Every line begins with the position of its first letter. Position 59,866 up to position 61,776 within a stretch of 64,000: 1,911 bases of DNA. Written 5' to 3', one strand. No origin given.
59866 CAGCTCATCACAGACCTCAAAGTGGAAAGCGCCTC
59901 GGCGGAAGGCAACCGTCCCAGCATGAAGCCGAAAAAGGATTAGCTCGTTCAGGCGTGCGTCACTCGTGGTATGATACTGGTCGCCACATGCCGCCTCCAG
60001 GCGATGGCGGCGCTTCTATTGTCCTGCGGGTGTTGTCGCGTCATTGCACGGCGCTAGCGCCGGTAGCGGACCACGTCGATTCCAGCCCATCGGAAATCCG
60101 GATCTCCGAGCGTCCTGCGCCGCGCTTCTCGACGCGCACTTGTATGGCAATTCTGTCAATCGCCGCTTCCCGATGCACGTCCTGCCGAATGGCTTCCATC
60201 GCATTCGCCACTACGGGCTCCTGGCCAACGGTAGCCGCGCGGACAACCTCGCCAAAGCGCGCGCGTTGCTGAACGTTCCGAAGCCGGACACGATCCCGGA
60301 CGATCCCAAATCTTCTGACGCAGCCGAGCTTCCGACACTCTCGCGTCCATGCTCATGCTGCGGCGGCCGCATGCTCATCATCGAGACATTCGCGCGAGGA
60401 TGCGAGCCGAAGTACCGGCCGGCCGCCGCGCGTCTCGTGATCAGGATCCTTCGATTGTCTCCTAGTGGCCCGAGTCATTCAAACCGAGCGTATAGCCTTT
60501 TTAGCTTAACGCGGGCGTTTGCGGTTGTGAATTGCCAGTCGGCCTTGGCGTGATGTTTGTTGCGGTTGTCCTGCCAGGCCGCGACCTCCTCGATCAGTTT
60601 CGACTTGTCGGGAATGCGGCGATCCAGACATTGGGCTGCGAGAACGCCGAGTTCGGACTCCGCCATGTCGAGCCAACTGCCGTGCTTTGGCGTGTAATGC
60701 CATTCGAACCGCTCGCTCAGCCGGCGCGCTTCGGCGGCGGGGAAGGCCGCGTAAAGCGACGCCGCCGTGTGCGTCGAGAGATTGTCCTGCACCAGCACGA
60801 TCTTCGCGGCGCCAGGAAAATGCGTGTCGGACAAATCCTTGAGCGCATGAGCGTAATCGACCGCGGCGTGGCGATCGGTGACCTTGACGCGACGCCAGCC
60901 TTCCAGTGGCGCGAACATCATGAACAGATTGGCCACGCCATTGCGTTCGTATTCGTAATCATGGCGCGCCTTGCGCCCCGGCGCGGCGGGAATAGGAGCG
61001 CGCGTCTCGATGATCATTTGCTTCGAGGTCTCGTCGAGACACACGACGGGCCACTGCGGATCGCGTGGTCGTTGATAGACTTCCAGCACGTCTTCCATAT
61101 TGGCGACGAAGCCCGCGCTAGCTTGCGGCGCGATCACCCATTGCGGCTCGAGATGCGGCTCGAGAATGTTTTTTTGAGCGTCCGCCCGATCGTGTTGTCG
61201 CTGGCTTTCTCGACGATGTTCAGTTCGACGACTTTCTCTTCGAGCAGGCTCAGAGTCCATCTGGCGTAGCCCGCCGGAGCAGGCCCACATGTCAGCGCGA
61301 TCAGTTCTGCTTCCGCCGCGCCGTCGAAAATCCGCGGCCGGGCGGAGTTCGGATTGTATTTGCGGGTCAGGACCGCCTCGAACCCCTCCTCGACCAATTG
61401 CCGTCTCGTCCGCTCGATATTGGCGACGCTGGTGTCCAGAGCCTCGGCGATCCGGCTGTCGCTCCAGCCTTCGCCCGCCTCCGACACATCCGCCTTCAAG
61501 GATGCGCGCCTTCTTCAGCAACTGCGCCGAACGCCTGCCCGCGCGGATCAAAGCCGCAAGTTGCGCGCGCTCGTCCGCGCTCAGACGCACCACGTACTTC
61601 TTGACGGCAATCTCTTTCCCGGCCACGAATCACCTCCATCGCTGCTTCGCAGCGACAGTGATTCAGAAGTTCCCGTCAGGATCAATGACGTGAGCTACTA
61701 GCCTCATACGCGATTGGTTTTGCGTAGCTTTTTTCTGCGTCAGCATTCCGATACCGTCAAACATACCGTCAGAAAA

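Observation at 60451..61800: A second, homologous att end hidden by an IS630 that landed in it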

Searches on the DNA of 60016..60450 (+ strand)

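Call 47: search_dna_similar(query=window:60016-60450:+, collection=plasmids, mode=distant, max_rows=10)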
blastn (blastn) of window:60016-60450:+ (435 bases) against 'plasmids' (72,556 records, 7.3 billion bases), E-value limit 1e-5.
Records with a match: 127; places in all: 194; records where one place covers at least 80% of the query: 0.
Best place of each record, by identity: 90-95% 1; 80-90% 39; 60-80% 87.
By first word of the organism name: Sinorhizobium 21; Bradyrhizobium 18; Mesorhizobium 12; Rhizobium 12; Paraburkholderia 7; Variovorax 7; Sphingomonas 4; Microvirga 4; Novosphingobium 4; Caballeronia 4; and 22 more.
By predicted mobility (MOB-suite, as given by PLSDB): conjugative 57; non-mobilizable 47; mobilizable 23.
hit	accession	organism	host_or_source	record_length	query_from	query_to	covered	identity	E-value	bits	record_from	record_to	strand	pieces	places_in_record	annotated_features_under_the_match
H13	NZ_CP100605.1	Bradyrhizobium sp. Ash2021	-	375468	146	406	60%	69.5%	2e-17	98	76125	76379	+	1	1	none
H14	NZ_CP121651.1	Bradyrhizobium sp. CB82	Stylosanthes guianensis,cell culture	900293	149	406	59%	68.5%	2e-17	98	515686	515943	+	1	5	none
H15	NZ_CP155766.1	Sphingomonas parapaucimobilis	Chinese cabbage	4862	146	393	57%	68.4%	2e-11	78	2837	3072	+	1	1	IS91 family transposase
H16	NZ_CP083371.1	Ensifer canadensis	Melilotus albus,Cell Culture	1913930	141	381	55%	69.1%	6e-18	99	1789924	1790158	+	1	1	none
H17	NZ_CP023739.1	Methylosinus trichosporium OB3b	isolate,soil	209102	146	377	53%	69.6%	3e-15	90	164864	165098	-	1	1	none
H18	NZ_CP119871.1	Methylosinus trichosporium OB3b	Whole Organism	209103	146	377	53%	69.6%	3e-15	90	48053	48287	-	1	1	none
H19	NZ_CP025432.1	Paracoccus zhejiangensis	single cell,sludge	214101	146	385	55%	66.8%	1e-7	65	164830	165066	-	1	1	IS91 family transposase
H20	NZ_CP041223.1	Porphyrobacter sp. YT40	Single strain,Coastal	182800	146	376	53%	68.4%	1e-8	68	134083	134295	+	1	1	IS91 family transposase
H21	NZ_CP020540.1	Sphingobium herbicidovorans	cell culture,soil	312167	146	381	54%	66.8%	8e-10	72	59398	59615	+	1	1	IS91 family transposase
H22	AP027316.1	Sphingobium sp. TomMM15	-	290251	146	381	54%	66.8%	8e-10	72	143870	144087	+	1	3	IS91 family transposase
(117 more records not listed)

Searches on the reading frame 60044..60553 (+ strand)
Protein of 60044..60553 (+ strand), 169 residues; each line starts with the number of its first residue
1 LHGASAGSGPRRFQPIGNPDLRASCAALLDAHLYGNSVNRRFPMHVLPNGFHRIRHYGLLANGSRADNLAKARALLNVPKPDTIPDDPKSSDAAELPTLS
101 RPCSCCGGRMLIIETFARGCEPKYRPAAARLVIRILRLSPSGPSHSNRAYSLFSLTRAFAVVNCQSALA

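Call 8: search_protein_families(library=pfam, proteins=[window:60044-60553:+])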
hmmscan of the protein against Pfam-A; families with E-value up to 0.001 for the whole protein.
window:60044-60553:+ (169 aa): 1 family
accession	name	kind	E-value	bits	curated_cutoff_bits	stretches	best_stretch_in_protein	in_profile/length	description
PF04986.18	Y2_Tnp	-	1.2e-06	29.2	20.9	1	35-63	151-178/183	Putative transposase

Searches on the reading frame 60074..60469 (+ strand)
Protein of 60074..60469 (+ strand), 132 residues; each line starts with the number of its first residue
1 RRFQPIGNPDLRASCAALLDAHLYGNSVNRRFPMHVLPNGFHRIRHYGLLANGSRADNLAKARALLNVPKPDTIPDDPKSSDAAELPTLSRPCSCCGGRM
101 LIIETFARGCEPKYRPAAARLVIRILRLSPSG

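Call 43: search_dna_similar(query=window:60074-60469:+, collection=plasmids, mode=protein, max_rows=12)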
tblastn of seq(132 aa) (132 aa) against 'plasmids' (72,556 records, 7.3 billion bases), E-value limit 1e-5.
Records with a match: 363; places in all: 582; records where one place covers at least 80% of the query: 3.
Best place of each record, by identity: 60-80% 5; <60% 358.
By first word of the organism name: Sinorhizobium 76; Rhizobium 60; Bradyrhizobium 35; Mesorhizobium 19; Paraburkholderia 15; Clostridium 15; Caballeronia 9; Phaeobacter 9; Acetobacter 8; Novosphingobium 7; and 52 more.
By predicted mobility (MOB-suite, as given by PLSDB): conjugative 168; non-mobilizable 141; mobilizable 54.
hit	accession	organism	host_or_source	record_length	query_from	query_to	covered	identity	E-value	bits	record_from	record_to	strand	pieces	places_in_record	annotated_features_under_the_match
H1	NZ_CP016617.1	Microvirga ossetica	Vicia alpestris,cell culture,nodules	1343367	12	125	86%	53.9%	8e-28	113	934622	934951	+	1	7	none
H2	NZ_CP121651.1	Bradyrhizobium sp. CB82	Stylosanthes guianensis,cell culture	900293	23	123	77%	55.3%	6e-26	108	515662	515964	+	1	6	none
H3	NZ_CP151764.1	Yoonia sp. SS1-5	cell culture,Marine algae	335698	3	113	84%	48.7%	8e-20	91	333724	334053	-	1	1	hypothetical protein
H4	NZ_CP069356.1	Microvirga sp. VF16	Vachellia farnesiana,Cell culture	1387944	30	116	66%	61.4%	2e-21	96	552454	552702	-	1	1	none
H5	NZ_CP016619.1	Microvirga ossetica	Vicia alpestris,cell culture,nodules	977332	30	117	67%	59.6%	8e-22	96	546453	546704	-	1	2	none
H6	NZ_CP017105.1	Rhizobium gallicum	Phaseolus vulgaris,Whole ...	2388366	23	119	73%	53.1%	1e-21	96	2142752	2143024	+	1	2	none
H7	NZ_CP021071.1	Mesorhizobium sp. WSM1497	Biserrula pelecinus L.,cell ...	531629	23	118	73%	53.6%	1e-21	96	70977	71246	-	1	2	IS91 family transposase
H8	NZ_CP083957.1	Mesorhizobium sp. B1-1-8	cell culture,soil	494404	23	118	73%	52.6%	1e-18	87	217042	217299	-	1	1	none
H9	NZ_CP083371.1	Ensifer canadensis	Melilotus albus,Cell Culture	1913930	30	119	68%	55.6%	5e-22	97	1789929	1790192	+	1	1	none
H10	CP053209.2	Rhizobium leguminosarum bv. trifolii TA1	Trifolium spumosum L. (Annual ...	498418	19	117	75%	50.5%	4e-17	83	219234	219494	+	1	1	IS91 family transposase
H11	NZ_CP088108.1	Rhizobium ruizarguesonis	cell culture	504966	19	117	75%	50.5%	4e-17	83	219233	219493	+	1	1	IS91 family transposase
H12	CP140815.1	Rhizobium ruizarguesonis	Trifolium pratense,whole organism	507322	19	117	75%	50.5%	4e-17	83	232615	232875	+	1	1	IS91 family transposase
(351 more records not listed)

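Call 44: get_annotated_region(hit=H1, flank=1500)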
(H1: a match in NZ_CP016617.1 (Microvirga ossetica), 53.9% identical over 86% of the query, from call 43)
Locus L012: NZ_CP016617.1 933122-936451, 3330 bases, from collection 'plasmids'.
description: Microvirga ossetica strain V5/3m plasmid unnamed1, complete sequence
organism: Microvirga ossetica (NCBI taxid 1882682)
taxonomy: Bacteria; Pseudomonadota; Alphaproteobacteria; Hyphomicrobiales; Methylobacteriaceae; Microvirga; Microvirga ossetica
host: -; source: Vicia alpestris,cell culture,nodules; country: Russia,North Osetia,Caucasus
typing (MOB-suite, as given by PLSDB): non-mobilizable
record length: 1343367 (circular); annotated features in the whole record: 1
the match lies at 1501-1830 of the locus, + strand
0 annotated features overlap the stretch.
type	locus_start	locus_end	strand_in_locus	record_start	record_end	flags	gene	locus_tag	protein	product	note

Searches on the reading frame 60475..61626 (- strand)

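Call 8: search_protein_families(library=pfam, proteins=[window:60475-61626:-])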
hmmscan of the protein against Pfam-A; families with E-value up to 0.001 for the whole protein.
window:60475-61626:- (383 aa): 1 family
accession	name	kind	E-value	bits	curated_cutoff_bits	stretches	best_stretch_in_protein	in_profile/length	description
PF13358.12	DDE_3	-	3.4e-22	79.3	28.6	1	193-345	1-146/146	DDE superfamily endonuclease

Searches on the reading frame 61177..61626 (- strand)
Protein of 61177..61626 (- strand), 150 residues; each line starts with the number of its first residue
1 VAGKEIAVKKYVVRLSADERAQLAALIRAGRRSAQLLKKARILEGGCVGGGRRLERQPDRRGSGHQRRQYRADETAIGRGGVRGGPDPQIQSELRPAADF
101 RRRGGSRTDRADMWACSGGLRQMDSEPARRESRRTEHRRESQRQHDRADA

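Call 52: find_encoding_contigs(protein=window:61177-61626:-, flank=10000, max_places=6)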
Protein window:61177-61626:- (150 aa): no gene with exactly this product is on record in the collection.
